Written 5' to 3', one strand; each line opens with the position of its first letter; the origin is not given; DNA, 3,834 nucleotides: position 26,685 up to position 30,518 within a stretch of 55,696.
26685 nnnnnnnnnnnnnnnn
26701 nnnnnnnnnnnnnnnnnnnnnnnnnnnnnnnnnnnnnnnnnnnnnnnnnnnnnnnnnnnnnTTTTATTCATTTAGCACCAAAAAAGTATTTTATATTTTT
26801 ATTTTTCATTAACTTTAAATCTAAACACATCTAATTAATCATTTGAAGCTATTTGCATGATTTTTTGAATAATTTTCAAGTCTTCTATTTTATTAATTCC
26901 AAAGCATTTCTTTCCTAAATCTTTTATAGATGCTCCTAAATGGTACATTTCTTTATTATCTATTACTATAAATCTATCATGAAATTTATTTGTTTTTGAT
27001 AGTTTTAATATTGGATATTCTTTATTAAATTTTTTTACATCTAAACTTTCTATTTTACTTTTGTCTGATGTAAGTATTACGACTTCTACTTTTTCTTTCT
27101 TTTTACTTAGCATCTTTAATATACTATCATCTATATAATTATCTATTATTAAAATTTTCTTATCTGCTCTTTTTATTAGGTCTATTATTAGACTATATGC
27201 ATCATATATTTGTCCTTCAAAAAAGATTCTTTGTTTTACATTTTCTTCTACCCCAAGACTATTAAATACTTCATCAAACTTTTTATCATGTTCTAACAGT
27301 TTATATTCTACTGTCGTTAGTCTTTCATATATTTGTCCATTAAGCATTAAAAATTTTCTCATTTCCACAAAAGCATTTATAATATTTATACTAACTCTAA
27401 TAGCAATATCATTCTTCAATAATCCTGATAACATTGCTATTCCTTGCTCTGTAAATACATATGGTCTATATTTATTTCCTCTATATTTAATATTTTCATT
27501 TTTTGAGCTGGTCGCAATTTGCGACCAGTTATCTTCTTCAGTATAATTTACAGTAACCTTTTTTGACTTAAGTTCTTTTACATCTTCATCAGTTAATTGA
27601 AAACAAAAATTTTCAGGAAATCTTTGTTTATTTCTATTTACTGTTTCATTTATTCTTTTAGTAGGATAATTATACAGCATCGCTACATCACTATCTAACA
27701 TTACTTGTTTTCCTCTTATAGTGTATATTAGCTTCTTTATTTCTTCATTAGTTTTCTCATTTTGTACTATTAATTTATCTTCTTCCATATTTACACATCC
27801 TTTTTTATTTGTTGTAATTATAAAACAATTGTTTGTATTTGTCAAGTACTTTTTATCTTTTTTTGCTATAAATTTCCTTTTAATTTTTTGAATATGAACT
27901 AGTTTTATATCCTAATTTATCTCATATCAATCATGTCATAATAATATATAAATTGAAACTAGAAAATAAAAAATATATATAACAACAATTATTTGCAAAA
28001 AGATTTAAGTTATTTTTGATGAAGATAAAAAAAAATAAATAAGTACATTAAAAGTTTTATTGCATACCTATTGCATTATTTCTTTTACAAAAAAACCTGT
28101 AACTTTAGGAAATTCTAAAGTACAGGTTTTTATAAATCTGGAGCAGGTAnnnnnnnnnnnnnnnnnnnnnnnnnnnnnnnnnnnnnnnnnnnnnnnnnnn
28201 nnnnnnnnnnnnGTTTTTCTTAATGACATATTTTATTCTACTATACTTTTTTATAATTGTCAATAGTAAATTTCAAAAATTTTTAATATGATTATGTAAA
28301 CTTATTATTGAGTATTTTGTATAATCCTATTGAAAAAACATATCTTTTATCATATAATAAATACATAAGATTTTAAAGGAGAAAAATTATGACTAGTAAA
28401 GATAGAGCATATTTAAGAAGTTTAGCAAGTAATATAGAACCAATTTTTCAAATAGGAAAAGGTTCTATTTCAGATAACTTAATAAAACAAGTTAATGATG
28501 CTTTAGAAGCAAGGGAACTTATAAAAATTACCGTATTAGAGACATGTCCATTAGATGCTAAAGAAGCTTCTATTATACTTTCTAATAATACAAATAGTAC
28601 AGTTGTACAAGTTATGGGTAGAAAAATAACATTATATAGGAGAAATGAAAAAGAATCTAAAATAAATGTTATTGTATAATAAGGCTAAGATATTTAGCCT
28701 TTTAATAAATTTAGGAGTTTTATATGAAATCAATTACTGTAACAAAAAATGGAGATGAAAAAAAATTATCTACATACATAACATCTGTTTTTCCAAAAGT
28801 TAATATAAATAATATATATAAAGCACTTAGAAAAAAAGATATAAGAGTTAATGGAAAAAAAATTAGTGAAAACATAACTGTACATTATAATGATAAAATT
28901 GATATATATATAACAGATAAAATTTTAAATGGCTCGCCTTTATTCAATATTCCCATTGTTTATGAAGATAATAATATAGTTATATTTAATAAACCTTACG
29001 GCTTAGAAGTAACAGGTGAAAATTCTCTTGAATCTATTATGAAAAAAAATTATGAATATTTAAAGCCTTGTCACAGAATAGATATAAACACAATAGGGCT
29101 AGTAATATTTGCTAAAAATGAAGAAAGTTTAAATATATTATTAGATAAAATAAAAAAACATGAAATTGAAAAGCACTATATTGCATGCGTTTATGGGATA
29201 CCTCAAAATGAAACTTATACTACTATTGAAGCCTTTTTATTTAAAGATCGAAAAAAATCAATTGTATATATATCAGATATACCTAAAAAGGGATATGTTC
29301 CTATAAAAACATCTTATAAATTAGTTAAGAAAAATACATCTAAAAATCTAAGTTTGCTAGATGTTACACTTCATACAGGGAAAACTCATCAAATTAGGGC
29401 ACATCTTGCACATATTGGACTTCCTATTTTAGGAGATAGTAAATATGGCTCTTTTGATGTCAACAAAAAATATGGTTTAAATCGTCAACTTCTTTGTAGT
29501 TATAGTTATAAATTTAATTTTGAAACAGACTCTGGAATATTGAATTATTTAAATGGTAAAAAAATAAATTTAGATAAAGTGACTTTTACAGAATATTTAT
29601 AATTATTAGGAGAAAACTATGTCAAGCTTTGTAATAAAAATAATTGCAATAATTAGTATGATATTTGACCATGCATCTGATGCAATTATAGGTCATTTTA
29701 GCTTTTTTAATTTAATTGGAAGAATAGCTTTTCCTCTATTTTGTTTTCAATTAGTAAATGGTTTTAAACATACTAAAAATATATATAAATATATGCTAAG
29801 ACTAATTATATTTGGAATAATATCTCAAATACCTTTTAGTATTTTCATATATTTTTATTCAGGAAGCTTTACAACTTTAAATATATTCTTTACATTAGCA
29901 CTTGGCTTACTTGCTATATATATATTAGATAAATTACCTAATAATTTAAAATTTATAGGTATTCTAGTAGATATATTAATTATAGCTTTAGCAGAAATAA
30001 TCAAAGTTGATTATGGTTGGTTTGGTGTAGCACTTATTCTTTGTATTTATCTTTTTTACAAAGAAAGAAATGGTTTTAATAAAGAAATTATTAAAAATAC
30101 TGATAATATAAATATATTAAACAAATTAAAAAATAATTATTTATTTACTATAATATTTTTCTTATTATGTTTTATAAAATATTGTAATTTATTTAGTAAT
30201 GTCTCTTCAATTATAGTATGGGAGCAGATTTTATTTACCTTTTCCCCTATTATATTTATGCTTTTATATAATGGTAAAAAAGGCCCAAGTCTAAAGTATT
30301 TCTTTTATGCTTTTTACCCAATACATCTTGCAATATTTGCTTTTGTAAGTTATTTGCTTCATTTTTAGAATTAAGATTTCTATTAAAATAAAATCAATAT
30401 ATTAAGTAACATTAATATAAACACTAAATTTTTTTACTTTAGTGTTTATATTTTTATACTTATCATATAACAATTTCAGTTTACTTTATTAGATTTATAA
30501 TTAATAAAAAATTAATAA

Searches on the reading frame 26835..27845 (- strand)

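Call 11: search_protein_families(library=pfam, proteins=[window:26835-27845:-], max_evalue=0.00001)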
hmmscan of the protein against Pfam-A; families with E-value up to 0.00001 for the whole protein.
window:26835-27845:- (336 aa): 1 family
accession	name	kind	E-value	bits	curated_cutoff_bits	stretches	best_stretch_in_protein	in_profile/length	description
PF10543.14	ORF6N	-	3.1e-31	107.9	27.8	1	39-140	2-84/86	ORF6N domain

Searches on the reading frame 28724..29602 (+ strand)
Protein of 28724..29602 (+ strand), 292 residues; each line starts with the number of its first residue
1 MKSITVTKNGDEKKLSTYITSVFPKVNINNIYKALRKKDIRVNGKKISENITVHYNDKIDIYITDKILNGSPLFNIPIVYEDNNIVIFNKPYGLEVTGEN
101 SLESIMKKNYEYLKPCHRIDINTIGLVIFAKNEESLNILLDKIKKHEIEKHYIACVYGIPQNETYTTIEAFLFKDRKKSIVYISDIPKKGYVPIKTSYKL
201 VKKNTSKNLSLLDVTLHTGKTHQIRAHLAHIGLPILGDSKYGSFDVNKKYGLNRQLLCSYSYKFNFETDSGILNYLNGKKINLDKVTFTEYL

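Call 11: search_protein_families(library=pfam, proteins=[window:28724-29602:+], max_evalue=0.00001)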
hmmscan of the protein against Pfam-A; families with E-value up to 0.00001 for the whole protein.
window:28724-29602:+ (292 aa): 1 family
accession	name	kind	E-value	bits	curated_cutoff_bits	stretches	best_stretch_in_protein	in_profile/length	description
PF00849.27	PseudoU_synth_2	-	2.9e-29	102.7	26.8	1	84-230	1-152/152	RNA pseudouridylate synthase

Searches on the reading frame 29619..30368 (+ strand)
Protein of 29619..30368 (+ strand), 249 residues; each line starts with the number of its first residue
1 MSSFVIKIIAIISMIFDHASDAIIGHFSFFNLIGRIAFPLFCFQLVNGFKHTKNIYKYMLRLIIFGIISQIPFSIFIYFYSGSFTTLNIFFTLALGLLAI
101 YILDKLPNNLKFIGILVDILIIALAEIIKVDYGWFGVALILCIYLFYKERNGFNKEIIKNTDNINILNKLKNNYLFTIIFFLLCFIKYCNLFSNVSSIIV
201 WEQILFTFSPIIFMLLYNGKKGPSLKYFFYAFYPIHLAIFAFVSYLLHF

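Call 11: search_protein_families(library=pfam, proteins=[window:29619-30368:+], max_evalue=0.00001)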
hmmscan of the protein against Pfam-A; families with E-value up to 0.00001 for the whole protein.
window:29619-30368:+ (249 aa): 1 family
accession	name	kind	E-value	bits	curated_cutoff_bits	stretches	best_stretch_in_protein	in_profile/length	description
PF05857.17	TraX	-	4.2e-45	154.8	25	1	5-244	4-217/217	TraX protein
